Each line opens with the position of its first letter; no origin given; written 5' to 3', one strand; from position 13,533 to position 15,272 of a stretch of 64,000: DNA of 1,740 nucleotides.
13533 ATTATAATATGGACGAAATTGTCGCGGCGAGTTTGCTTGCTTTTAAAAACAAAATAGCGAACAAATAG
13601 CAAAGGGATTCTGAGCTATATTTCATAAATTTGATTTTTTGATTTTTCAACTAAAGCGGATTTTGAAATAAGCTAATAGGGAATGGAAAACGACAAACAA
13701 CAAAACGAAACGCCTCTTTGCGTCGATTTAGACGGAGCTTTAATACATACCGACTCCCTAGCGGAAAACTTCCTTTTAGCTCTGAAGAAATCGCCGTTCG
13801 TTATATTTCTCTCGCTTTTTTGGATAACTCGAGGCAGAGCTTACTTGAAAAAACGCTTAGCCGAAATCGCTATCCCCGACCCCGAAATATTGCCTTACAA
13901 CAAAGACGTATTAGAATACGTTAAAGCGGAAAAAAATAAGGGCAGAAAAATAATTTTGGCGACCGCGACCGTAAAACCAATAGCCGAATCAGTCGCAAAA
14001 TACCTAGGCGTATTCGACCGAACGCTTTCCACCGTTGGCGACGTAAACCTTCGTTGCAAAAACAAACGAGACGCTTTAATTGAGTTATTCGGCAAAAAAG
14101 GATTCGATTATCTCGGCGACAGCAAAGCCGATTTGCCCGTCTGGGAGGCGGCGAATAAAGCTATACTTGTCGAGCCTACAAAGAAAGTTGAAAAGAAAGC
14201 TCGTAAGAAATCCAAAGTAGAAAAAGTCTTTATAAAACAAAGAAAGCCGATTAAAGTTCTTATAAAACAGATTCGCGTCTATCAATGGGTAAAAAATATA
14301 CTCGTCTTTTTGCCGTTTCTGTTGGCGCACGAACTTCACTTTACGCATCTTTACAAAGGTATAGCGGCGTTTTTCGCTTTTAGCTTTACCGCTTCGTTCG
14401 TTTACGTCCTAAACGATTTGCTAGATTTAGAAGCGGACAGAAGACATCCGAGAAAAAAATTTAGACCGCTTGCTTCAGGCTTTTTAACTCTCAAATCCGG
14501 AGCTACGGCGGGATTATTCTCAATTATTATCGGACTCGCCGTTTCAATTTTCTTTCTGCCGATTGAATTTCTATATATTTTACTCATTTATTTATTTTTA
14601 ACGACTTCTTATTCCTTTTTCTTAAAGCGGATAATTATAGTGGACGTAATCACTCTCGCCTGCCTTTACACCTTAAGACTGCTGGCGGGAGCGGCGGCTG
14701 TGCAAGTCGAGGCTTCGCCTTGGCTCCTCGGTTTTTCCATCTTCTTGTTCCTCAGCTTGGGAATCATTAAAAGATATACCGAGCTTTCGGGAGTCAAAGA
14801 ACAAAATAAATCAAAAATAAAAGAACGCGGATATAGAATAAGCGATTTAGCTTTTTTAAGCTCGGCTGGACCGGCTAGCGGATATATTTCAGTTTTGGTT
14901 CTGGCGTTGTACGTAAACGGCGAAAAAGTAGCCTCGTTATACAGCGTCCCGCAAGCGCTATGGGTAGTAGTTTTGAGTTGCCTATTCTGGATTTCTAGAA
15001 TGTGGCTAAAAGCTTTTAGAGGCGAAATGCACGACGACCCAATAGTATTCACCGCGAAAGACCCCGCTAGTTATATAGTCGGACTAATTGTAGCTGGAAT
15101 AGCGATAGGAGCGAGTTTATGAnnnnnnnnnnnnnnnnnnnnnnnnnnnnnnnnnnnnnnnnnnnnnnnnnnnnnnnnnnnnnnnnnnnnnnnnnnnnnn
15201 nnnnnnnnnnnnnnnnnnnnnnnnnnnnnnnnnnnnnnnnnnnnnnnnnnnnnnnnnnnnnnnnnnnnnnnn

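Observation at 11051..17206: Decaprenyl-phospho-arabinose-like sugar-donor pathway (UbiA PRTase + DprE1-like + DprE2-like) clustered with glf and a Wzx flippase in a non-actinobacterial genome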

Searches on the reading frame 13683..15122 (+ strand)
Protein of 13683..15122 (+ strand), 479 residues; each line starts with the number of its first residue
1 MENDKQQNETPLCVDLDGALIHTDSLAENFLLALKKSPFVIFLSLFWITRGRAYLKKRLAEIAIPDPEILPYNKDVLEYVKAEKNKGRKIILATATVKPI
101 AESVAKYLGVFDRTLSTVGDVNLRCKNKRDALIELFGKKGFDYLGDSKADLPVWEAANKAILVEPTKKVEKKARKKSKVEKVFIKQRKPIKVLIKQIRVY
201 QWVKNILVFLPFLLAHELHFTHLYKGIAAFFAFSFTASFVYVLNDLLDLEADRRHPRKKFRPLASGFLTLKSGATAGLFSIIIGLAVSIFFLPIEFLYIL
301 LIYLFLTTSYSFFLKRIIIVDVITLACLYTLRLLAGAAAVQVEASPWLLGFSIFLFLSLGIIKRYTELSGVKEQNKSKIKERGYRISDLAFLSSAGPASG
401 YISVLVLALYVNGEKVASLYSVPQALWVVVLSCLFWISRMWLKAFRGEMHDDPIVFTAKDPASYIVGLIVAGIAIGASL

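Call 3: search_protein_families(library=pfam, proteins=[window:13683-15122:+])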
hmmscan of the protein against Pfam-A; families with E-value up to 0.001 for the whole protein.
window:13683-15122:+ (479 aa): 2 families
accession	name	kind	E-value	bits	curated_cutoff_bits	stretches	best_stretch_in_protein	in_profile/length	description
PF01040.23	UbiA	-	2.9e-23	82.9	34.2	1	213-442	9-227/250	UbiA prenyltransferase family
PF12710.13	HAD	-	1.9e-07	32.1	27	1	52-152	70-186/189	haloacid dehalogenase-like hydrolase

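Call 7: search_protein_families(library=ncbifam, proteins=[window:13683-15122:+], max_evalue=0.01)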
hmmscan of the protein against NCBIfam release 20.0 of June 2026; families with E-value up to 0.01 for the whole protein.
window:13683-15122:+ (479 aa): 15 families
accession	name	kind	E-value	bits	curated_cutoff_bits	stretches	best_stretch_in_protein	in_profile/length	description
NF006088.0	PRK08238.1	equivalog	3.8e-183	609.5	351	1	3-478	5-480/482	UbiA family prenyltransferase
NF008978.0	PRK12324.1-4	equivalog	8.7e-40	136.6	207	1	178-411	20-253/322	decaprenyl-phosphate phosphoribosyltransferase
NF008977.0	PRK12324.1-2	equivalog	4.1e-38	131.5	234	1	193-461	5-270/297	decaprenyl-phosphate phosphoribosyltransferase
NF008976.0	PRK12324.1-1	equivalog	2.4e-31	109.3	474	1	190-381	18-212/306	decaprenyl-phosphate phosphoribosyltransferase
NF009523.0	PRK12884.1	equivalog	2e-10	40.4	269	1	205-364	20-176/279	prenyltransferase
TIGR01475.1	ubiA_other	subfamily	9.9e-10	38.3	180.8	1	208-356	21-170/282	UbiA-like polyprenyltransferase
TIGR01474.1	ubiA_proteo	equivalog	3e-07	30.2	275.45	1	238-345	55-160/282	4-hydroxybenzoate octaprenyltransferase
TIGR01490.1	HAD-SF-IB-hyp1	subfamily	6.7e-07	29.7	98.3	1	73-168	89-201/202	HAD-IB family hydrolase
TIGR01473.1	cyoE_ctaB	equivalog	9.3e-07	28.9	210.3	1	208-355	19-169/281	heme o synthase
NF009609.0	PRK13106.1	equivalog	4.7e-06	26.2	349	1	227-342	52-165/301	prenyltransferase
NF052360.1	HolPasePseu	equivalog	6.8e-05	22.6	280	0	143-176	177-210/218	histidinol-phosphatase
NF009516.0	PRK12875.1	equivalog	0.00055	19.1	205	1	229-352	58-183/292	prenyltransferase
NF009517.0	PRK12876.1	equivalog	0.00078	19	419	1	230-359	53-181/300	prenyltransferase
NF009524.0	PRK12886.1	equivalog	0.002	17.5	387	1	230-357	48-175/291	prenyltransferase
NF003348.0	PRK04375.1-1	equivalog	0.0057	16.1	285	1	206-321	20-135/292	heme o synthase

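Call 9: search_solved_structures(query=window:13683-15122:+, max_evalue=0.01, show_alignments=1)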
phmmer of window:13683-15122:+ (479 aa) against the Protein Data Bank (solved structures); distinct sequences matched with E-value up to 0.01: 3.
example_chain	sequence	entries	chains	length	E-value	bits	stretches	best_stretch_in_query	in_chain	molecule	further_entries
8j8j_D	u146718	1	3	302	7.7e-26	94.2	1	192-375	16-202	Decaprenyl-phosphate phosphoribosyltransferase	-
8j8k_A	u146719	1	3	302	3e-15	59.3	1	192-375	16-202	Decaprenyl-phosphate phosphoribosyltransferase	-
6m31_A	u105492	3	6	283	3.3e-05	26.2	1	190-376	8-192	Digeranylgeranylglyceryl phosphate synthase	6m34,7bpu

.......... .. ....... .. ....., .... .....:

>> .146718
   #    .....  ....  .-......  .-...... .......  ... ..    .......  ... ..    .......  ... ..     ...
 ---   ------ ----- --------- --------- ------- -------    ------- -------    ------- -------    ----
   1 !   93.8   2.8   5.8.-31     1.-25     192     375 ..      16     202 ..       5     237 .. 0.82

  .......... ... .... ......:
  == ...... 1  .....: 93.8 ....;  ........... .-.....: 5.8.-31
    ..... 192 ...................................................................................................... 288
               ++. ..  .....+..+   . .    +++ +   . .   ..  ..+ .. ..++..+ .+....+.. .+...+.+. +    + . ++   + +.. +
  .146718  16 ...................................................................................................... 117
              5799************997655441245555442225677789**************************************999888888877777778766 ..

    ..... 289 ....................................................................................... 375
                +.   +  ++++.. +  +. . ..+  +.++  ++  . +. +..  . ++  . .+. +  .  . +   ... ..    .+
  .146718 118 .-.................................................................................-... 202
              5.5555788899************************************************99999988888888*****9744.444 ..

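Call 11: find_encoding_contigs(protein=window:13683-15122:+, flank=10000, max_places=6)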
Protein window:13683-15122:+ (479 aa): 1 contig read that carries it; 1 place shown.
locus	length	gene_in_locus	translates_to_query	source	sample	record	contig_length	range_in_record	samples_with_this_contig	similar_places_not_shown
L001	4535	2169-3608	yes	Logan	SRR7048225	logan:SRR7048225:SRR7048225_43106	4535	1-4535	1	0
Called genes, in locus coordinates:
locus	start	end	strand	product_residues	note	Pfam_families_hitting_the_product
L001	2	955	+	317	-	?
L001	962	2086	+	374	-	PF13450:NAD_binding_8, PF03275:GLF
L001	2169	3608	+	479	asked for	PF12710:HAD (weak), PF01040:UbiA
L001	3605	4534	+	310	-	?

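Call 12: find_homologous_proteins(query=window:13683-15122:+, max_evalue=1e-10)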
Query window:13683-15122:+ (479 aa): 7625 proteins with E <= 1e-10 among 8000 candidates; the best 120 are listed.
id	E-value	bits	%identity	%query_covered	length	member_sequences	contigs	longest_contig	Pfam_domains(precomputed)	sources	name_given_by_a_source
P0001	0.0e+0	1045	100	100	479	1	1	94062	PF01040.24,PF12710.14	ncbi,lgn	-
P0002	6.5e-194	663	62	100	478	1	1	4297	PF01040.24,PF12710.14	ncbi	ncbi:UbiA family prenyltransferase [Bacteroidota bacterium]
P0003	3.4e-192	658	61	99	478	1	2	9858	PF01040.24,PF12710.14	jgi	-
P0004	1.8e-185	635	60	99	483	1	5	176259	PF01040.24,PF12710.14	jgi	jgi:4-hydroxybenzoate polyprenyltransferase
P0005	1.6e-179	616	59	100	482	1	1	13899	PF01040.24,PF12710.14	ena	-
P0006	1.8e-179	616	59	98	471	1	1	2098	PF01040.24,PF12710.14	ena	-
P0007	2.6e-177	608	59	100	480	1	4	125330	PF01040.24,PF12710.14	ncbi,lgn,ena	-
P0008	4.9e-177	608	58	97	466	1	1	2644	PF01040.24,PF12710.14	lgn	-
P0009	5.7e-177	607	57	100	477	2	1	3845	PF01040.24,PF12710.14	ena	-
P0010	5.9e-177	607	58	99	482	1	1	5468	PF01040.24,PF12710.14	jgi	jgi:4-hydroxybenzoate polyprenyltransferase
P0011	2.5e-176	605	57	99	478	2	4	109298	PF01040.24,PF12710.14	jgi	-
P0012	3.3e-176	605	59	100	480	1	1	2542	PF01040.24,PF12710.14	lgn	-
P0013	8.5e-176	603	59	98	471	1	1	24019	PF01040.24,PF12710.14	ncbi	ncbi:MAG: UbiA family prenyltransferase [bacterium]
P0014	1.4e-175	603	59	98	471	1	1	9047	PF01040.24,PF12710.14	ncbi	-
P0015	4.4e-175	601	59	99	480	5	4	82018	PF01040.24,PF12710.14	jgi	-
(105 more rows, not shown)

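Call 16: find_related_loci(query=A1, collection=genome_contigs, flank=10000)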
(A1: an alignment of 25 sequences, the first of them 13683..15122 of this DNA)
Query A1 (479 aa) in genome_contigs; peptide patterns used: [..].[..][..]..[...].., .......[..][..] (x = any residue, [..] = any of these).
600 stretches matched a pattern (row limit reached: there are more); 579 encode a relative of the query (tblastn E <= 1e-3); the best 80 are kept; 80 distinct loci.
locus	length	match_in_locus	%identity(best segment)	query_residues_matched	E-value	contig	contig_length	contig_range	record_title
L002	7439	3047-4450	52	1-470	3e-158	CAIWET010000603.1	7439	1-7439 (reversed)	MAG: uncultured Ignavibacteria bacterium isolate Loclat_bin-16206 genome assembly, contig: bin-16206:603/654, whole geno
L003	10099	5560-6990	51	3-479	5e-157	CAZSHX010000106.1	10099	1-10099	MAG TPA_asm: uncultured Hyphomicrobiales bacterium isolate SRP284006_co1_568 genome assembly, contig: NODE_12545_length_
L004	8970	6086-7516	47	4-479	1e-141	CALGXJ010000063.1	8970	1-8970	MAG: Candidatus Kapabacteria bacterium isolate R1_Bin_METABAT__289_1 genome assembly, contig: c_000000435480, whole geno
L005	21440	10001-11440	50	1-479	2e-141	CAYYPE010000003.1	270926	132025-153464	MAG TPA_asm: uncultured Hyphomicrobiales bacterium isolate binchicken_co58_170 genome assembly, contig: NODE_24_length_2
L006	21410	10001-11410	48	6-475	6e-141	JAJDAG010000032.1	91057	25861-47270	MAG: candidate division KSB1 bacterium isolate OFTM72 OFTM72_31, whole genome shotgun sequence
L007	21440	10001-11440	48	1-479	1e-137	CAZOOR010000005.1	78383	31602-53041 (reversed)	MAG TPA_asm: uncultured Hyphomicrobiales bacterium isolate binchicken_co67_141 genome assembly, contig: NODE_214_length_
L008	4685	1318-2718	45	8-473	4e-137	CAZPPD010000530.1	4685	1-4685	MAG TPA_asm: uncultured Alcaligenaceae bacterium isolate SRP128890_co1_173 genome assembly, contig: NODE_24176_length_46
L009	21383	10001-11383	48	8-470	5e-132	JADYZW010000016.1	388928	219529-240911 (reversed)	MAG: Deltaproteobacteria bacterium isolate SJ588 c_000000539771, whole genome shotgun sequence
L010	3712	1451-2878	47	4-476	4e-135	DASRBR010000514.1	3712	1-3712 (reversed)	MAG TPA_asm: Verrucomicrobiia bacterium isolate SMAG_U9932 k141_542889, whole genome shotgun sequence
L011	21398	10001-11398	45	12-479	2e-131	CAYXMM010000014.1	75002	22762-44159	MAG TPA_asm: uncultured Hyphomicrobiales bacterium isolate binchicken_co286_8 genome assembly, contig: NODE_544_length_7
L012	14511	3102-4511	45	1-473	1e-130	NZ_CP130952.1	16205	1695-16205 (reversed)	Acidithiobacillus ferruginosus strain CF3 plasmid pCF3-6, complete sequence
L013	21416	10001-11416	48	1-475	2e-130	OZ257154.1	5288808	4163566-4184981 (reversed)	MAG: Burkholderiales bacterium isolate 5a1f4b7f-29eb-4d11-b998-9e1cb223b6c6 genome assembly, chromosome: 1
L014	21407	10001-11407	46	7-478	6e-130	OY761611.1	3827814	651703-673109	MAG: Candidatus Kapabacteria bacterium isolate 963550f5-4d88-4eb0-99f7-25ebda648600 genome assembly, chromosome: 1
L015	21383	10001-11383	45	12-471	4e-130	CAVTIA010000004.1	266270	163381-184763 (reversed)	MAG: uncultured Acidobacteriota bacterium isolate MFD06229.bin.1.1 genome assembly, contig: contig_17443, whole genome s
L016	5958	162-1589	44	1-478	7e-130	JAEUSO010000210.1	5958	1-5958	MAG: Candidatus Kapaibacterium sp. isolate new MAG-305 NODE_210_length_5958_cov_3.921612, whole genome shotgun sequence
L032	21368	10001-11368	48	12-466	1e-126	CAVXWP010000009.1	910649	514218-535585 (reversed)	MAG: Blastocatellia bacterium isolate MFD04944.bin.1.11 genome assembly, contig: contig_38415, whole genome shotgun sequ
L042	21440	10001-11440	47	1-478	3e-125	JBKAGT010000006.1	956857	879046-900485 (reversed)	MAG: Chlorobiota bacterium isolate Ske_MAG9 Ske_MAG9_0006, whole genome shotgun sequence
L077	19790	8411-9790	45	9-468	2e-120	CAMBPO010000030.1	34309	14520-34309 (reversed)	MAG: Klebsiella pneumoniae isolate MiH-16apr19-207 genome assembly, contig: MiH-16apr19-C1884, whole genome shotgun sequ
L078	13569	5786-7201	42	6-477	2e-120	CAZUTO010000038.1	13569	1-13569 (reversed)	MAG TPA_asm: uncultured Porticoccaceae bacterium isolate SRP114822_co2_20 genome assembly, contig: NODE_3638_length_1356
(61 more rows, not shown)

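Call 32: search_protein_families(library=pfam, proteins=[L007:4161-5741:+, L007:13517-14398:+, L007:14972-15526:+, L007:18677-20845:+, L042:5589-7103:+, L042:7113-7457:+, L011:12714-13607:+, L011:13598-14494:+, L005:8562-9935:+, L005:7638-8540:+], max_evalue=0.001)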
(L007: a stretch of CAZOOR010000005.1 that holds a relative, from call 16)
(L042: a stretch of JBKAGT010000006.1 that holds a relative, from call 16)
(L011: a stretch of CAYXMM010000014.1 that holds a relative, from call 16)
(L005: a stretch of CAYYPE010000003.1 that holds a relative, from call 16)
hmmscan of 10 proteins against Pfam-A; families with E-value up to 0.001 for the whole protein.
L007:4161-5741:+ (526 aa): 0 families

L007:13517-14398:+ (293 aa): 1 family
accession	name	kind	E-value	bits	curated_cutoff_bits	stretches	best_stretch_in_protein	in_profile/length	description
PF00892.27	EamA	-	8.1e-35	120.5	28.2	2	7-142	3-134/135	EamA-like transporter family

L007:14972-15526:+ (184 aa): 0 families

L007:18677-20845:+ (722 aa): 2 families
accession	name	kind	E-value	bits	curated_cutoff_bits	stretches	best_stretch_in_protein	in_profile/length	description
PF00916.26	Sulfate_transp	-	4.4e-109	365.2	23.2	2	21-235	1-224/380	Sulfate permease family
PF01740.26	STAS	-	2.4e-13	50.2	22.6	1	585-685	10-106/106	STAS domain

L042:5589-7103:+ (504 aa): 20 families
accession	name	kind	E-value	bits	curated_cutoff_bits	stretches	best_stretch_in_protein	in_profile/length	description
PF14559.12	TPR_19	-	3.2e-21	75.9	25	2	282-342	2-62/68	Tetratricopeptide repeat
PF13432.12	TPR_16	-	2.6e-19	69.8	32.7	2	312-371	4-63/65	Tetratricopeptide repeat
PF13431.12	TPR_17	-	5e-16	58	24.4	1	328-359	2-33/34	Tetratricopeptide repeat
PF13428.12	TPR_14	-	5.3e-16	58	23.5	1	312-347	8-43/44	Tetratricopeptide repeat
PF07719.23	TPR_2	-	1.9e-14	53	27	1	341-371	3-33/34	Tetratricopeptide repeat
PF13414.12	TPR_11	-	1.2e-13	50.9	26.8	1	346-385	1-40/42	TPR repeat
PF12895.13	ANAPC3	-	3.4e-12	46.9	27.2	1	283-364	1-81/82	Anaphase-promoting complex, cyclosome, subunit 3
PF13181.12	TPR_8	-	2.5e-09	37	25.7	1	340-371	2-33/34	Tetratricopeptide repeat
PF14561.12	TPR_20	-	3.2e-09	37.4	25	0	322-373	5-56/90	Tetratricopeptide repeat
PF25064.1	ARM_TT21_5th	-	3.8e-09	37.3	27.8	1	28-95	5-72/117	TT21 fifth ARM repeats domain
PF23914.1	TPR_CcmH_CycH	-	1.4e-08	35.2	42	0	333-382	44-93/158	Cytochrome c-type biogenesis protein H TPR domain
PF13424.12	TPR_12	-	1.9e-08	34.8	30.1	1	343-392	7-57/77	Tetratricopeptide repeat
PF12569.14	NatA_aux_su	-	9e-08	31.9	33.3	1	311-379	10-77/515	N-terminal acetyltransferase A, auxiliary subunit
PF13371.12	TPR_9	-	1.2e-06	28.9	35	0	281-338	5-62/73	Tetratricopeptide repeat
PF14863.12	Alkyl_sulf_dimr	-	6.2e-06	27.1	26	0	275-322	73-120/139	Alkyl sulfatase dimerisation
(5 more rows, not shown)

L042:7113-7457:+ (114 aa): 1 family
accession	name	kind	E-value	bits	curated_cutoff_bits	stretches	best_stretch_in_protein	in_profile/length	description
PF11950.13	DUF3467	-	1.9e-31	108.4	25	1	3-91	3-91/92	Protein of unknown function (DUF3467)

L011:12714-13607:+ (297 aa): 1 family
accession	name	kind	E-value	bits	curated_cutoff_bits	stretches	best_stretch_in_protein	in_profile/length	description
PF00494.24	SQS_PSY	-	1.1e-46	160.1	26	1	35-265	2-243/263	Squalene/phytoene synthase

L011:13598-14494:+ (298 aa): 1 family
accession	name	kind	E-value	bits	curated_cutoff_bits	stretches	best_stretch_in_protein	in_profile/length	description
PF00494.24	SQS_PSY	-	6.6e-63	213.3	26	1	23-274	6-260/263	Squalene/phytoene synthase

L005:8562-9935:+ (457 aa): 2 families
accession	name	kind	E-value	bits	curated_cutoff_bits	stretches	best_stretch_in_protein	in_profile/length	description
PF00034.26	Cytochrom_C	-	1.4e-07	33.2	21.3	1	376-448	3-86/90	Cytochrome c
PF13442.11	Cytochrome_CBB3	-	1.7e-07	31.9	27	1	376-448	5-68/68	Cytochrome C oxidase, cbb3-type, subunit III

L005:7638-8540:+ (300 aa): 1 family
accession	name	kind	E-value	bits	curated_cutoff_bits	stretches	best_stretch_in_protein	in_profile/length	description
PF01040.23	UbiA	-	1.5e-41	142.8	34.2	1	31-257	8-233/250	UbiA prenyltransferase family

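Call 42: search_protein_families(library=pfam, proteins=[L077:6802-8388:+, L077:11940-13718:+, L077:13757-14710:+, L077:14766-16052:+, L077:16043-16450:+, L006:7921-9948:+, L006:14934-16589:+, L006:13610-14953:+, L004:3955-5016:+, L078:9305-9673:+], max_evalue=0.01)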
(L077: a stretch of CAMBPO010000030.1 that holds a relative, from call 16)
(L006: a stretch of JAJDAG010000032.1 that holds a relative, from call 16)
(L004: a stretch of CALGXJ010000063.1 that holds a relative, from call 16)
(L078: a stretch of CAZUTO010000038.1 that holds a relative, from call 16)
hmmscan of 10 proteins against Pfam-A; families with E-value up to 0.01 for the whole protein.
L077:6802-8388:+ (528 aa): 1 family
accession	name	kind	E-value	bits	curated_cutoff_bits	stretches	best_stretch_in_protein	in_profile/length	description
PF01235.23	Na_Ala_symp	-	1.3e-142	476.1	24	1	65-485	6-386/392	Sodium:alanine symporter family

L077:11940-13718:+ (592 aa): 0 families

L077:13757-14710:+ (317 aa): 9 families
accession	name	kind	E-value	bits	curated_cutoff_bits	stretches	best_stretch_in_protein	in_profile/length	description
PF01370.27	Epimerase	-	2.5e-17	63.6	20.9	1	11-218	2-239/240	NAD dependent epimerase/dehydratase family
PF01073.25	3Beta_HSD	-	1.6e-09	37.7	22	1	13-126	3-120/280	3-beta hydroxysteroid dehydrogenase/isomerase family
PF04321.23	RmlD_sub_bind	-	7.3e-07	29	27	0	132-241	124-235/287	RmlD substrate binding domain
PF07993.18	NAD_binding_4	-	1.1e-05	25.2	20.1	0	26-126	41-141/258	Male sterility protein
PF13460.12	NAD_binding_10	-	8.6e-05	22.9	27.2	1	14-157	1-144/184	NAD(P)H-binding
PF03435.24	Sacchrp_dh_NADP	-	9.2e-05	23.2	25.1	1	15-85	5-79/129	Saccharopine dehydrogenase NADP binding domain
PF02254.24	TrkA_N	-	0.00053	20.7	23.8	1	15-81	5-69/116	TrkA-N domain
PF16363.11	GDP_Man_Dehyd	-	0.0027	17.6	27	1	14-123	4-130/332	GDP-mannose 4,6 dehydratase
PF01488.26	Shikimate_DH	-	0.0084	16.6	24.3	0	9-80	13-81/138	Shikimate / quinate 5-dehydrogenase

L077:14766-16052:+ (428 aa): 14 families
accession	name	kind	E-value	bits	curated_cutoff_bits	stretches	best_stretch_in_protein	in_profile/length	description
PF01593.30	Amino_oxidase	-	5e-33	115.5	19.8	1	12-365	3-381/443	Flavin containing amine oxidoreductase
PF13450.12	NAD_binding_8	-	1.8e-13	51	21.9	1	5-69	1-67/68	NAD(P)-binding Rossmann-like domain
PF01266.30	DAO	-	6.5e-13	49.4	27.9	1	2-52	1-50/353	FAD dependent oxidoreductase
PF12831.13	FAD_oxidored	-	5.9e-07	29.6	27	1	3-41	2-40/416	FAD dependent oxidoreductase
PF00890.30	FAD_binding_2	-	2.7e-06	27.3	20.4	1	3-40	2-39/414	FAD binding domain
PF03486.20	HI0933_like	-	3e-06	27.3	50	1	2-36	2-36/244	HI0933-like protein Rossmann domain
PF01946.23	Thi4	-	7.4e-05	22.5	26.2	1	2-37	19-55/235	Thi4 family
PF02737.24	3HCDH_N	-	0.00029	21.2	22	1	2-33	1-32/180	3-hydroxyacyl-CoA dehydrogenase, NAD binding domain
PF07992.20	Pyr_redox_2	-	0.00055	19.9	26.1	1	1-33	1-33/291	Pyridine nucleotide-disulphide oxidoreductase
PF00070.33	Pyr_redox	-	0.0012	19.7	22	1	2-36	1-35/82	Pyridine nucleotide-disulphide oxidoreductase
PF01494.25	FAD_binding_3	-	0.0052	16.5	22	1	2-32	3-33/349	FAD binding domain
PF03807.23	F420_oxidored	-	0.0055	17.7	21.6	0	2-29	1-29/94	NADP oxidoreductase coenzyme F420-dependent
PF01134.28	GIDA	-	0.0057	16.2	22.1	1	2-38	1-38/391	Glucose inhibited division protein A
PF01210.29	NAD_Gly3P_dh_N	-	0.01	16.3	23.1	0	2-33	1-32/158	NAD-dependent glycerol-3-phosphate dehydrogenase N-terminus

L077:16043-16450:+ (135 aa): 1 family
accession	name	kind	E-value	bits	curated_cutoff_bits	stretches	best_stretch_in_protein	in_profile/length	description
PF04138.20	GtrA_DPMS_TM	-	3e-12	47.2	26.1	1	15-134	2-117/117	GtrA/DPMS, transmembrane domain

L006:7921-9948:+ (675 aa): 6 families
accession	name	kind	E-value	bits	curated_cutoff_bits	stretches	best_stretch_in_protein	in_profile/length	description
PF00884.28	Sulfatase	-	4.5e-46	158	25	1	244-567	2-300/301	Sulfatase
PF01663.27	Phosphodiest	-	4.9e-12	46.5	23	1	245-511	1-220/342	Type I phosphodiesterase / nucleotide pyrophosphatase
PF16347.10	SGSH_C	-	1.1e-11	45.6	29.3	1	525-654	10-142/154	N-sulphoglucosamine sulphohydrolase, C-terminal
PF02995.22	DUF229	-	5.1e-06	25.9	25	1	477-523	308-354/496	Protein of unknown function (DUF229)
PF07394.17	DUF1501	-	0.00087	19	27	1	472-511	261-300/390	Protein of unknown function (DUF1501)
PF01676.23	Metalloenzyme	-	0.00094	19.2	24.3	1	473-569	167-251/252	Metalloenzyme superfamily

L006:14934-16589:+ (551 aa): 0 families

L006:13610-14953:+ (447 aa): 2 families
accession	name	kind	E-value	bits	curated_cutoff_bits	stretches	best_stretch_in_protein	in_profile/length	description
PF14269.12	Arylsulfotran_2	-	1.1e-24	87.8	27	1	159-408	4-299/301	Arylsulfotransferase (ASST)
PF05935.17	Arylsulfotrans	-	2.2e-05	24.1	24.2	1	113-329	26-230/374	Arylsulfotransferase (ASST)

L004:3955-5016:+ (353 aa): 1 family
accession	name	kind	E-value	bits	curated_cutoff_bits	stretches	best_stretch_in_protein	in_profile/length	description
PF03706.18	LPG_synthase_TM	-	9.6e-46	157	33.4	1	12-321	2-302/302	Lysylphosphatidylglycerol synthase TM region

L078:9305-9673:+ (122 aa): 4 families
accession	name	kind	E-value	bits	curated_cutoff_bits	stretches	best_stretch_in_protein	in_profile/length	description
PF00892.27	EamA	-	4.3e-07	30.7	28.2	1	42-120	58-134/135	EamA-like transporter family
PF10639.15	TMEM234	-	0.00024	21.6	30.1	1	39-119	31-112/113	Putative transmembrane family 234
PF05653.20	Mg_trans_NIPA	-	0.0016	18.2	26.2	1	17-118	19-118/295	Magnesium transporter NIPA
PF09874.14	DUF2101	-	0.0047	17.1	22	1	27-114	19-95/206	Predicted membrane protein (DUF2101)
